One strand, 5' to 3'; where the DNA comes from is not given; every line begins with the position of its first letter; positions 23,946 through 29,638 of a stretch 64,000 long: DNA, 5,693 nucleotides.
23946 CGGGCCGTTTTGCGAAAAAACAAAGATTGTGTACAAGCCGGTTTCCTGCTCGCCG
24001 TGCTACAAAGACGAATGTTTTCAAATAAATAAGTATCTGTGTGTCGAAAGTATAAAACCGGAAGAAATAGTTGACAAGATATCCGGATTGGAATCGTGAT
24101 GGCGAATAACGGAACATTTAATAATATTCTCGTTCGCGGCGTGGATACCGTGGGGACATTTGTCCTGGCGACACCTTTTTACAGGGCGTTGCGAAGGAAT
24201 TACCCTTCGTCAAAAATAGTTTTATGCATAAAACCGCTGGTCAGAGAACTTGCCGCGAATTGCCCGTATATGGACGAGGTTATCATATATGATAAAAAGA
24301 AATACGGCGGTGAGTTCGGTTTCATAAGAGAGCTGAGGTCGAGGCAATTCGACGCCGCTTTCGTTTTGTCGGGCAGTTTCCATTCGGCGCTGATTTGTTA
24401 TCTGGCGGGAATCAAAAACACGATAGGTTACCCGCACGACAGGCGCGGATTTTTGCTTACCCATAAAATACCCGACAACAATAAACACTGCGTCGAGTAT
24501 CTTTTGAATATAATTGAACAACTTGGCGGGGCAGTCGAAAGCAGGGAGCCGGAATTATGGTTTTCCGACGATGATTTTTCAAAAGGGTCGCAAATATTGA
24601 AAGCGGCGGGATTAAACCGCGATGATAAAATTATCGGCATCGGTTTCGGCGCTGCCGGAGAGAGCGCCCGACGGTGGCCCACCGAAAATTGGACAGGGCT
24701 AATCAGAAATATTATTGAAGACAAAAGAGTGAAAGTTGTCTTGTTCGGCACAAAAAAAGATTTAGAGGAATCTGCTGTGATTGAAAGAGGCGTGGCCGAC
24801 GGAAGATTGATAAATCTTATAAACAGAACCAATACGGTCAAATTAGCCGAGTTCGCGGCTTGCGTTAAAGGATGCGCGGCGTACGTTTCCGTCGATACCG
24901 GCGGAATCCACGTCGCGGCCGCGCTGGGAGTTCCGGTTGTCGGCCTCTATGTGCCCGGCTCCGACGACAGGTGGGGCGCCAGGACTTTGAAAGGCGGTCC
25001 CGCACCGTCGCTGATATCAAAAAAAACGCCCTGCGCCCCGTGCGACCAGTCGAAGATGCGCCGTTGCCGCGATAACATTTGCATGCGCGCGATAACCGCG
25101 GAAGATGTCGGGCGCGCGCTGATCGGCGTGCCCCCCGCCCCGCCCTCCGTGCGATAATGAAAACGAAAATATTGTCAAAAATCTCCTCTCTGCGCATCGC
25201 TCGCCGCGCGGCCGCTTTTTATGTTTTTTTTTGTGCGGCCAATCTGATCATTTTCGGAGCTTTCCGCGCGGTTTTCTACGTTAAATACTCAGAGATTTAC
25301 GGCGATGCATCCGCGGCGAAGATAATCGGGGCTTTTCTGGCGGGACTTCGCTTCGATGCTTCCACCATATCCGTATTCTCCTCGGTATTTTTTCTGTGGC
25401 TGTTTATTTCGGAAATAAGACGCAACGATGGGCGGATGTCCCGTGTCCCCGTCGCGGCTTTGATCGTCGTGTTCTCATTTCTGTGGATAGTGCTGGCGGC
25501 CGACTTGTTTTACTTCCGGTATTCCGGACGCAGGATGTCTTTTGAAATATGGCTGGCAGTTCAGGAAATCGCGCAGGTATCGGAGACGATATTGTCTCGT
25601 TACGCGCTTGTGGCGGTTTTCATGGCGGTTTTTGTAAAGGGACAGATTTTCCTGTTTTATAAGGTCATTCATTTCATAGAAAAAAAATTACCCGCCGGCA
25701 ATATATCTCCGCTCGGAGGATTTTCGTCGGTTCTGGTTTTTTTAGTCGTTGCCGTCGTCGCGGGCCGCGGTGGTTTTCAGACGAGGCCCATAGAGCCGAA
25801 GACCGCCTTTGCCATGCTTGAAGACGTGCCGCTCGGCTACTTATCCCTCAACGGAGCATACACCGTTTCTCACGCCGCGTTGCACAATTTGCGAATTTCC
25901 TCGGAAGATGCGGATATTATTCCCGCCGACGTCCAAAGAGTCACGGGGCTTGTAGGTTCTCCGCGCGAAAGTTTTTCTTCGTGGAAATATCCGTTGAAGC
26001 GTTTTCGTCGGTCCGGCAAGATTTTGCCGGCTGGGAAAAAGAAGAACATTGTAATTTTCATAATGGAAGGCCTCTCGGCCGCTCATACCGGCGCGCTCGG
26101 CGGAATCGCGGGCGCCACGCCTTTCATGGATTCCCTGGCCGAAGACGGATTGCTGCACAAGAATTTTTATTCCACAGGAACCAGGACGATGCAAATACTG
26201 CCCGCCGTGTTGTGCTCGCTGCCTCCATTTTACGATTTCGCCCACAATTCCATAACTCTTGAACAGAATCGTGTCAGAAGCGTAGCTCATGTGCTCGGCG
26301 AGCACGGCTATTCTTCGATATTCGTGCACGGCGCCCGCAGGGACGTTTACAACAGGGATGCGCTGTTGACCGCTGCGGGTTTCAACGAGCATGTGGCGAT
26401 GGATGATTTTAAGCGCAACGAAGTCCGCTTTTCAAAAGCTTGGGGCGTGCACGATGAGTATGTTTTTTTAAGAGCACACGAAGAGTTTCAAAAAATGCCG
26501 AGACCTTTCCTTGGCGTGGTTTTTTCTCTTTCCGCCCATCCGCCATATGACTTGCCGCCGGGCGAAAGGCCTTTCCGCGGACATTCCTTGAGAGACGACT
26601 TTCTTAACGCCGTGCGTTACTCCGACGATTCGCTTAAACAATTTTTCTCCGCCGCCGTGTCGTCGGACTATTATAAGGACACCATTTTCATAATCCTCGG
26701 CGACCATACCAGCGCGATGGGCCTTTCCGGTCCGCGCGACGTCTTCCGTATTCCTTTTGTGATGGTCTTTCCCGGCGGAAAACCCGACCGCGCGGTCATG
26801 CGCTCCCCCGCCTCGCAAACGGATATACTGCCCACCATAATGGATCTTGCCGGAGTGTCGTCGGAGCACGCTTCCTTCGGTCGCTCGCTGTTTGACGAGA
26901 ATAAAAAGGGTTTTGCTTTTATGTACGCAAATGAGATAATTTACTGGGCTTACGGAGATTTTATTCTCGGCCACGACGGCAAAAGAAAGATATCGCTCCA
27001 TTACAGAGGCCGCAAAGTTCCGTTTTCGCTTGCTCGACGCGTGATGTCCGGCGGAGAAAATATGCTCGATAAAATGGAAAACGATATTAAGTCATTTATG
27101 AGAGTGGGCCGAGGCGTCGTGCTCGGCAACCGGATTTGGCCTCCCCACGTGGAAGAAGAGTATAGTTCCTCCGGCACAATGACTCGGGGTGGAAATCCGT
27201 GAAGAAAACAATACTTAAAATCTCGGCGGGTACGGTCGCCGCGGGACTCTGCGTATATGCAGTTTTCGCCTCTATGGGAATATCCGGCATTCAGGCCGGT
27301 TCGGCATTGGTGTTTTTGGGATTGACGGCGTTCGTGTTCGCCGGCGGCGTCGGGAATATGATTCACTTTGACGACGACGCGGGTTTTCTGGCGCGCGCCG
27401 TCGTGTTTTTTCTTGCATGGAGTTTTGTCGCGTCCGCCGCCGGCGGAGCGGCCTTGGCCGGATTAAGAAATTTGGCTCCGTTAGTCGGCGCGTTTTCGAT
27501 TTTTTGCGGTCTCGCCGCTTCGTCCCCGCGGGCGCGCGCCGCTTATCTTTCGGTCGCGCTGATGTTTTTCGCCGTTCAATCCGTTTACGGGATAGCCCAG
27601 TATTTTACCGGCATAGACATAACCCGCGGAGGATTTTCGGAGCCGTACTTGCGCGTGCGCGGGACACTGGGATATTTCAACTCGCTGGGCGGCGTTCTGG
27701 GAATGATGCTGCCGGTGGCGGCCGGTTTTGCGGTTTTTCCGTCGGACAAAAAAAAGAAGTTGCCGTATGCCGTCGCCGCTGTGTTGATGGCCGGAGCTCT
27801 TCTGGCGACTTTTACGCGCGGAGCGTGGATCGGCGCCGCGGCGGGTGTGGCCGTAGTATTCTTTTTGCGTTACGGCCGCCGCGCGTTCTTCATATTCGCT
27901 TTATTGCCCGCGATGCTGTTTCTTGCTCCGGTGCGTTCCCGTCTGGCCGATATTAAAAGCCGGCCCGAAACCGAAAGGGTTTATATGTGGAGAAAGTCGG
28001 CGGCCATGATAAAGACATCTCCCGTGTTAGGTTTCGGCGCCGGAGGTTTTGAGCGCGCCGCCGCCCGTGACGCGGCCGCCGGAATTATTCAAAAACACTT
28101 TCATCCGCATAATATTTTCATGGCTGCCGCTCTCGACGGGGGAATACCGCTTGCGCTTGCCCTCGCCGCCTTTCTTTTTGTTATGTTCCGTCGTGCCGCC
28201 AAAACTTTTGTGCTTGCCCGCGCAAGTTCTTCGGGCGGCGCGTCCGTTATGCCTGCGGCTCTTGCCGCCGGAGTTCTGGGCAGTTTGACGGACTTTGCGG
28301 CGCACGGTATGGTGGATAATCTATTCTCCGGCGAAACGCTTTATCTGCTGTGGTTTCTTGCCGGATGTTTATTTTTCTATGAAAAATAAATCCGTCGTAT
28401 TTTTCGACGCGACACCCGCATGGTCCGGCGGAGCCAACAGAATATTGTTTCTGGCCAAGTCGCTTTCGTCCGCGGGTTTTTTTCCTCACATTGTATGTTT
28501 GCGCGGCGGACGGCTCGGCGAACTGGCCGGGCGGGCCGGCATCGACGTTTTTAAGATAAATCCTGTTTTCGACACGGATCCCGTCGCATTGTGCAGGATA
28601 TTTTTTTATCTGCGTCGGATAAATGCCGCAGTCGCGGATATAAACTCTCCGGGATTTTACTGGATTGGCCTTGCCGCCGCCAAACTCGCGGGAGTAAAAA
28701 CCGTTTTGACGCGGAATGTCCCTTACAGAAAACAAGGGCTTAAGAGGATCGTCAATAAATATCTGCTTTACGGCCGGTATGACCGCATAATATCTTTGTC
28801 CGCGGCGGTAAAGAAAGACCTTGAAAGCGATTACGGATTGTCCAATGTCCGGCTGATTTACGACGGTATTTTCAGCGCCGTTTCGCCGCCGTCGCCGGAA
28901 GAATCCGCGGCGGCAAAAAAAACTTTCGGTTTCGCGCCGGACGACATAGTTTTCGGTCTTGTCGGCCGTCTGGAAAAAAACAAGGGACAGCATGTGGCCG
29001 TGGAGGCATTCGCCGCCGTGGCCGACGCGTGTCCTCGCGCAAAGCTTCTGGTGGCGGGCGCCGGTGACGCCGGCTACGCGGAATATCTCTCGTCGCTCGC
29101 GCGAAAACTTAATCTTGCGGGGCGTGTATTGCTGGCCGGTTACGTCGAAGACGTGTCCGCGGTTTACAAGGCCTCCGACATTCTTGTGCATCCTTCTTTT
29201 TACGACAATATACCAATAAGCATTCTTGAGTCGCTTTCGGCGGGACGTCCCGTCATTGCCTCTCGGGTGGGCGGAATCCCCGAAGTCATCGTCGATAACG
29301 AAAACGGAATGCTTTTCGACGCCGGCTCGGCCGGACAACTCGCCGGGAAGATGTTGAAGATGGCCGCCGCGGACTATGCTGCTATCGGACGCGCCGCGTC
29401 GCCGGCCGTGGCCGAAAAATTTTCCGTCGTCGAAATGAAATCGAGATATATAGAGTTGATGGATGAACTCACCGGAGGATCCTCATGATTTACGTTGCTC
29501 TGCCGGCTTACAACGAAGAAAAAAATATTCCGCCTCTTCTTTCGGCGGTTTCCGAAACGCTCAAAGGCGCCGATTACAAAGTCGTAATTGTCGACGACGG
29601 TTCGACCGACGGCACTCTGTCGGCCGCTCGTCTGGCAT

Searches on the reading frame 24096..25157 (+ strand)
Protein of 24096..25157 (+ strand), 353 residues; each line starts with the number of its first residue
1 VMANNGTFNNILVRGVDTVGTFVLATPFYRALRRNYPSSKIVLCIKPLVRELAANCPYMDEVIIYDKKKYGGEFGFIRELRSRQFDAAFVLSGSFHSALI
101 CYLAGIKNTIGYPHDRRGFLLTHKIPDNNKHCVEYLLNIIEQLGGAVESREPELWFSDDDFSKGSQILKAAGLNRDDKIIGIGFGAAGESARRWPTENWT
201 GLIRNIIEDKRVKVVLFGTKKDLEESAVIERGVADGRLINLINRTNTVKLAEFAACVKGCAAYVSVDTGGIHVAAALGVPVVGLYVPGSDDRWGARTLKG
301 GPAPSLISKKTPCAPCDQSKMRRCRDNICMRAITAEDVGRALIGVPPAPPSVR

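Call 61: search_protein_families(library=pfam, proteins=[window:24096-25157:+], max_evalue=0.001)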
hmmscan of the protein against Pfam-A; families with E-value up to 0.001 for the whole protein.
window:24096-25157:+ (353 aa): 1 family
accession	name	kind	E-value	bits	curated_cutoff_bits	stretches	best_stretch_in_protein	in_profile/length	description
PF01075.23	Glyco_transf_9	-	6.7e-33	114.5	22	1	76-296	4-220/247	Glycosyltransferase family 9 (heptosyltransferase)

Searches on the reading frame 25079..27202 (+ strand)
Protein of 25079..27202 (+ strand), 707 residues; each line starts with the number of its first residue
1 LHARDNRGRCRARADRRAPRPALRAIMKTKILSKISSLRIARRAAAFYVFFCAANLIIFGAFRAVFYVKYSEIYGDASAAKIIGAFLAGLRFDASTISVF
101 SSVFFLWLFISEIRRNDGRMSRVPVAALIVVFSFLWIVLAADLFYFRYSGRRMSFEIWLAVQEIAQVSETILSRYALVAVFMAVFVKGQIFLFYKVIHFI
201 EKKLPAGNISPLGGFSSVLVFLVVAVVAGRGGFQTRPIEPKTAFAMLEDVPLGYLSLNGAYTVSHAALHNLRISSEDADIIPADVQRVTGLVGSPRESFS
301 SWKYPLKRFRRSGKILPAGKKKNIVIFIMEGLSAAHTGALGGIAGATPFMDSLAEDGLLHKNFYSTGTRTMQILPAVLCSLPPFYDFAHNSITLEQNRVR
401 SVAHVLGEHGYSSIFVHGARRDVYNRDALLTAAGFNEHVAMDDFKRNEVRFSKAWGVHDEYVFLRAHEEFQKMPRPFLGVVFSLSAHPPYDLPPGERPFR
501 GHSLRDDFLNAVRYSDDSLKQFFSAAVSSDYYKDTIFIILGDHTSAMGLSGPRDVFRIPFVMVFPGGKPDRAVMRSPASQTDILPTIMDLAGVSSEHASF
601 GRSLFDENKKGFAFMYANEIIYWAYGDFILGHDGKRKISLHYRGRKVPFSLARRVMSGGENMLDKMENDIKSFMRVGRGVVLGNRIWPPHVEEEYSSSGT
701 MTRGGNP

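Call 61: search_protein_families(library=pfam, proteins=[window:25079-27202:+], max_evalue=0.001)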
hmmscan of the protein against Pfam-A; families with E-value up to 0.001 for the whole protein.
window:25079-27202:+ (707 aa): 2 families
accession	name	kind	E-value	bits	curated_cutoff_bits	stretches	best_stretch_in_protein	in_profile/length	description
PF00884.28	Sulfatase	-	2.9e-42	145.5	25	1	322-593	1-301/301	Sulfatase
PF16347.10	SGSH_C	-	0.00048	20.8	29.3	1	555-637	15-96/154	N-sulphoglucosamine sulphohydrolase, C-terminal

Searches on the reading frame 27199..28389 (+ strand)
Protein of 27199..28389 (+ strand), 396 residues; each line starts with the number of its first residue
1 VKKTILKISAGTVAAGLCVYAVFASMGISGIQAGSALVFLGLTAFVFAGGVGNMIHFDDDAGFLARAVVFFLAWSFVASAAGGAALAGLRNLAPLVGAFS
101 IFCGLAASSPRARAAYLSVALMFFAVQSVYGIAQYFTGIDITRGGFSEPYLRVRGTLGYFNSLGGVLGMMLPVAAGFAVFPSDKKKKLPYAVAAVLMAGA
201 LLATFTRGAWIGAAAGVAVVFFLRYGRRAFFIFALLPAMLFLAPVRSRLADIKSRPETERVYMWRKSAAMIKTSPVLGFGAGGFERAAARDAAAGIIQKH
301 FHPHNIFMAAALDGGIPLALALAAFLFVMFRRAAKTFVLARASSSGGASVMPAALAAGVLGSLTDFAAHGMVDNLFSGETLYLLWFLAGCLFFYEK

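Call 61: search_protein_families(library=pfam, proteins=[window:27199-28389:+], max_evalue=0.001)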
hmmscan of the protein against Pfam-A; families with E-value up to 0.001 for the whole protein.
window:27199-28389:+ (396 aa): 1 family
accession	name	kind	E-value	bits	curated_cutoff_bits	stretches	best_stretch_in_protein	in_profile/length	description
PF04932.20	Wzy_C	-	2.9e-20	73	31.7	1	193-322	2-148/149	O-Antigen ligase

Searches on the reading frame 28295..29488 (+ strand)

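Call 61: search_protein_families(library=pfam, proteins=[window:28295-29488:+], max_evalue=0.001)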
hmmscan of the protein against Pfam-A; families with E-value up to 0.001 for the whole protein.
window:28295-29488:+ (397 aa): 5 families
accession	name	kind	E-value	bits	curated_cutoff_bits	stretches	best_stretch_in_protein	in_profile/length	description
PF00534.26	Glycos_transf_1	-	8.1e-35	120.3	26.4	1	208-356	6-155/172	Glycosyl transferases group 1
PF13692.12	Glyco_trans_1_4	-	7.4e-34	117.5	27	1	219-357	3-140/142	Glycosyl transferases group 1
PF13439.12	Glyco_transf_4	-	2.3e-14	54.2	28.5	1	44-192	2-166/170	Glycosyltransferase Family 4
PF20706.3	GT4-conflict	-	4.2e-07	29.7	26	1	222-335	202-323/385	Family 4 Glycosyltransferase in conflict systems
PF13579.12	Glyco_trans_4_4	-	4e-05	24.5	29.7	1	45-187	2-152/158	Glycosyl transferase 4-like domain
